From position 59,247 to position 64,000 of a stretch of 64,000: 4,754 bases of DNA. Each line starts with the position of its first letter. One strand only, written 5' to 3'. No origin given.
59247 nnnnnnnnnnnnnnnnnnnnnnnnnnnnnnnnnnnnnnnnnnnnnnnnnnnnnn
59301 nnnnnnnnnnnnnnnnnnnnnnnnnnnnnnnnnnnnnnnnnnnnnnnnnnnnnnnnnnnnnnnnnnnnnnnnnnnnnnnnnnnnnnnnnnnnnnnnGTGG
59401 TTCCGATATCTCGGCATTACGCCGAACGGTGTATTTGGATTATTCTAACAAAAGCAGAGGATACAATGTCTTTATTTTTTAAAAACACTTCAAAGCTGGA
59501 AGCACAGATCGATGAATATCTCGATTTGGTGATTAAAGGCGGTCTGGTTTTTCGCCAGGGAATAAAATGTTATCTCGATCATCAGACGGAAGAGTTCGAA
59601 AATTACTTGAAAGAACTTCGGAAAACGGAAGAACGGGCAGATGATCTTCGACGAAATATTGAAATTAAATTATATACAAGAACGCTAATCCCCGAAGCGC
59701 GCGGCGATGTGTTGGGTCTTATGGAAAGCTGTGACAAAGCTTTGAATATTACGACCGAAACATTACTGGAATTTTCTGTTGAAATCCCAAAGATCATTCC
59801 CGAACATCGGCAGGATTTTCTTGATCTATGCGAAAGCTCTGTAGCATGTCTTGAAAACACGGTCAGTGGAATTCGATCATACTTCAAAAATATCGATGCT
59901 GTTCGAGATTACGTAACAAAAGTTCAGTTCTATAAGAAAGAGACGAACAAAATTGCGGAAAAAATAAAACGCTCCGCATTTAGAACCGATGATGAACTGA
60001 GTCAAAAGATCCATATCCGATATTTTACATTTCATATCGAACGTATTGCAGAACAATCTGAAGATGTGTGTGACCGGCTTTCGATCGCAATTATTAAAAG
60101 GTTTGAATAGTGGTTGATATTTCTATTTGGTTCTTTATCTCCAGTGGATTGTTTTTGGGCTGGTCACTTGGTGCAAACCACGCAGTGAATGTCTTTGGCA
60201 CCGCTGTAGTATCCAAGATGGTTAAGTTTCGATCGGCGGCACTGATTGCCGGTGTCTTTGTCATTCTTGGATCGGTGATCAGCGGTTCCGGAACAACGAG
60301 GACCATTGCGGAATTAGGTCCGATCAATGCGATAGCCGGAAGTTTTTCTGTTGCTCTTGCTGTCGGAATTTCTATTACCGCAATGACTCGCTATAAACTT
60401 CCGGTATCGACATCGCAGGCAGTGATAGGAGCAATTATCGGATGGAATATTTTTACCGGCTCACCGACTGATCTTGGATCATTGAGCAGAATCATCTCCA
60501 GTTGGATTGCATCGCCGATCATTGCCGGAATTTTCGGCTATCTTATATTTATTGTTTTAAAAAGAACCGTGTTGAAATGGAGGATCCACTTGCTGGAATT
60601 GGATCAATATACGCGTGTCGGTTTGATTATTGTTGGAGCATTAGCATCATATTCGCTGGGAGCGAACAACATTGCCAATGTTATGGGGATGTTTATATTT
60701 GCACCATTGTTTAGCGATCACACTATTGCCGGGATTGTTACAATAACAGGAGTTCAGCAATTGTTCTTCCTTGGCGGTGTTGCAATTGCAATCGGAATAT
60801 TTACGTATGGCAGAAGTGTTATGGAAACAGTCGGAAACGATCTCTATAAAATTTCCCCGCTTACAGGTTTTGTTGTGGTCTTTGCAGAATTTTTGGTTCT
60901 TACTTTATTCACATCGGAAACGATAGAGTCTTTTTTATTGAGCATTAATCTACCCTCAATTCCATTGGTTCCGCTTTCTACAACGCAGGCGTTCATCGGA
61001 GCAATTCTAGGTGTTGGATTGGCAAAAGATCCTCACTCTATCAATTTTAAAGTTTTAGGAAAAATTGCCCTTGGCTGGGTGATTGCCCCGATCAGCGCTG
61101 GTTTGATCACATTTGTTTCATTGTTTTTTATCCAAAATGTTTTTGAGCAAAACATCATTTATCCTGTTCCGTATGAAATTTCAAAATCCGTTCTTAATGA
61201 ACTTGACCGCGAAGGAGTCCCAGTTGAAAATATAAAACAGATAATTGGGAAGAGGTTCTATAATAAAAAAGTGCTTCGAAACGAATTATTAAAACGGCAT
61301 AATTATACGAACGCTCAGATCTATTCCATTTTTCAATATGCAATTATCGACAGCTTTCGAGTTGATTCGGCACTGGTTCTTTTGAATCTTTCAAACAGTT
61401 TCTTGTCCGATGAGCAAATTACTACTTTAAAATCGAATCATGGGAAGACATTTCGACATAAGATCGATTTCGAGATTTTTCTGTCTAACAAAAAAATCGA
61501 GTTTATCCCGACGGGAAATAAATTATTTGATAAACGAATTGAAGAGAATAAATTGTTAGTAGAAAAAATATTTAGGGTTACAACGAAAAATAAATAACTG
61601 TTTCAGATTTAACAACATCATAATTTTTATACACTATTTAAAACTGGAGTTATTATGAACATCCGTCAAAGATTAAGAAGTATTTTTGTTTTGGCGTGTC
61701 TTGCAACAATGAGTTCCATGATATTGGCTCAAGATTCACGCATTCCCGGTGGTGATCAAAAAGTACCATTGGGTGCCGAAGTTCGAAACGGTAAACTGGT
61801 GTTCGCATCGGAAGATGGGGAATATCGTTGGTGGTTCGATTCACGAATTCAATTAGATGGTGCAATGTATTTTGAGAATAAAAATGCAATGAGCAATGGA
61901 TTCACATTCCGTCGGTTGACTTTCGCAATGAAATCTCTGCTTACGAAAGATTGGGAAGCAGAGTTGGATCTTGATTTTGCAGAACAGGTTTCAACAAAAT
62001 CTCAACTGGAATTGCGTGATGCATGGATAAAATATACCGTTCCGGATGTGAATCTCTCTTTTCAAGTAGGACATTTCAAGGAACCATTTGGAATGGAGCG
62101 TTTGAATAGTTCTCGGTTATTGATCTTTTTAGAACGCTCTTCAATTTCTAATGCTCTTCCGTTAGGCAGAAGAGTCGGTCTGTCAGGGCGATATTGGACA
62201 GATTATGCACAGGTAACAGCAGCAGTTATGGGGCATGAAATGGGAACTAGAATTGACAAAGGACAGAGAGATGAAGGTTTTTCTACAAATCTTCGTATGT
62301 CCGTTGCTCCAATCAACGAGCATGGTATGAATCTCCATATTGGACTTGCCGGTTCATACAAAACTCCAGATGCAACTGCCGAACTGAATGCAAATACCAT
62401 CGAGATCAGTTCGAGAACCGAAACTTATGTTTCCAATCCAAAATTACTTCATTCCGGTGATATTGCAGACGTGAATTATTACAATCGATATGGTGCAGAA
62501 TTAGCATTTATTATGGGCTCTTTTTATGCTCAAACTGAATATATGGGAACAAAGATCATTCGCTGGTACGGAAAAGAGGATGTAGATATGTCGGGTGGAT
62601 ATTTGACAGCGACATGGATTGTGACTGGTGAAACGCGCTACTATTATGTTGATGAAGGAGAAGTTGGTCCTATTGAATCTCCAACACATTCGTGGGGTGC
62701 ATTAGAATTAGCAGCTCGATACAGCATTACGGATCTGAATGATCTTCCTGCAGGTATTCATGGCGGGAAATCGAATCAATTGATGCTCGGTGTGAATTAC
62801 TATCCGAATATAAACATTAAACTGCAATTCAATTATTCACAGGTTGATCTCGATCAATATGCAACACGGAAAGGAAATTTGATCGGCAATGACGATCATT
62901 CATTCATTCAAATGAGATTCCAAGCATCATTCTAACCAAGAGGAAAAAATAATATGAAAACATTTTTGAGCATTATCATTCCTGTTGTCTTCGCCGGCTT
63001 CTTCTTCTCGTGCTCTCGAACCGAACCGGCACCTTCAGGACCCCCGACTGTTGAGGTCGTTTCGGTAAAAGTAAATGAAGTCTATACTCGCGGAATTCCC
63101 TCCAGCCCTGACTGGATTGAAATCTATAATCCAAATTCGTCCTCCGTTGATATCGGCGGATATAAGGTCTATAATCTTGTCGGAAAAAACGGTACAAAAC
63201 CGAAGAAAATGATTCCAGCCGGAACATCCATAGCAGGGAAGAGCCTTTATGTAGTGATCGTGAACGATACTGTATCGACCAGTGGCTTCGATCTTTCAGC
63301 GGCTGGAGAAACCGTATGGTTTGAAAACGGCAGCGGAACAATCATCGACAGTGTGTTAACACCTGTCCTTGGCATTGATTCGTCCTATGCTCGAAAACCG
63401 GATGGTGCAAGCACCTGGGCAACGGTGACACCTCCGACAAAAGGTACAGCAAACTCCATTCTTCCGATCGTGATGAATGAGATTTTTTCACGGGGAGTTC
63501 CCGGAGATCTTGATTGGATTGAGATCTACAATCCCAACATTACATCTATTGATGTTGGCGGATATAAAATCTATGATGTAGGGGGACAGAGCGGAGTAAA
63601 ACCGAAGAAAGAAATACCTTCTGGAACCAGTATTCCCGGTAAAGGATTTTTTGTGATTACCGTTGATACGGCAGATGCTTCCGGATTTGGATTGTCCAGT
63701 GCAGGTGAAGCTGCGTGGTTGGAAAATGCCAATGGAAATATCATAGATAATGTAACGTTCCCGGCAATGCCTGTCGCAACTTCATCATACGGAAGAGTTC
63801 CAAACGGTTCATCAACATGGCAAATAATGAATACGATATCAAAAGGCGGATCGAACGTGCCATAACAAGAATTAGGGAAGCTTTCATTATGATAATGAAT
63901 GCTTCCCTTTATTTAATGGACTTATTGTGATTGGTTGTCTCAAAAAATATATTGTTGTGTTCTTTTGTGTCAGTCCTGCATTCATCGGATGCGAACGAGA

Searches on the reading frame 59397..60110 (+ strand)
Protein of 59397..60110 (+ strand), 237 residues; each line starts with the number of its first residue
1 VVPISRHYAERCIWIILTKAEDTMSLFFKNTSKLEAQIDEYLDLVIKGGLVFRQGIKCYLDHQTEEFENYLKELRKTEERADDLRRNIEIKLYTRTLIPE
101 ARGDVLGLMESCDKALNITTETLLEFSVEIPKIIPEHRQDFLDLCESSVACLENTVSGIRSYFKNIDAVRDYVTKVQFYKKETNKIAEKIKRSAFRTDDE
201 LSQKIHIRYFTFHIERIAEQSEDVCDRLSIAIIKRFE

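Call 66: search_protein_families(library=pfam, proteins=[window:59397-60110:+], max_evalue=0.00001)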
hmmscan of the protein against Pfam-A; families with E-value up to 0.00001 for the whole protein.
window:59397-60110:+ (237 aa): 1 family
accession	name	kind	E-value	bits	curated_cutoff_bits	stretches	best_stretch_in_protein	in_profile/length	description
PF01865.21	PhoU_div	-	5.2e-18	65.6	24.4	1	32-233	7-213/214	Protein of unknown function DUF47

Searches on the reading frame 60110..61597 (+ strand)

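Call 66: search_protein_families(library=pfam, proteins=[window:60110-61597:+], max_evalue=0.00001)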
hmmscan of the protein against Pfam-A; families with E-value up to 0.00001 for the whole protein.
window:60110-61597:+ (495 aa): 1 family
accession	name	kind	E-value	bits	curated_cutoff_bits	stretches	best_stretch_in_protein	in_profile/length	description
PF01384.25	PHO4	-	7.6e-63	213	33.7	2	21-333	2-349/350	Phosphate transporter family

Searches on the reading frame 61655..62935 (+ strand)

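Call 66: search_protein_families(library=pfam, proteins=[window:61655-62935:+], max_evalue=0.00001)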
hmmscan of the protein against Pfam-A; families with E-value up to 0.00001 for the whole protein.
window:61655-62935:+ (426 aa): 1 family
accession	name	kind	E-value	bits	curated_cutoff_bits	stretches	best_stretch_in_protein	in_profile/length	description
PF07396.17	Porin_O_P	-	3e-60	204.9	20.9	1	63-425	5-369/370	Phosphate-selective porin O and P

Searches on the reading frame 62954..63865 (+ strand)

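Call 97: search_protein_families(library=pfam, proteins=[window:62954-63865:+], max_evalue=0.1)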
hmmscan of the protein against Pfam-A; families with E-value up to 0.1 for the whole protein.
window:62954-63865:+ (303 aa): 2 families
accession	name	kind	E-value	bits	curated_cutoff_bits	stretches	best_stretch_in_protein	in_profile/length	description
PF00932.25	LTD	-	6.3e-23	81.7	34.3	2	171-269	7-107/109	Lamin Tail Domain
PF03168.19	LEA_2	-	0.0018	19.1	25.4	0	56-118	3-62/98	Late embryogenesis abundant protein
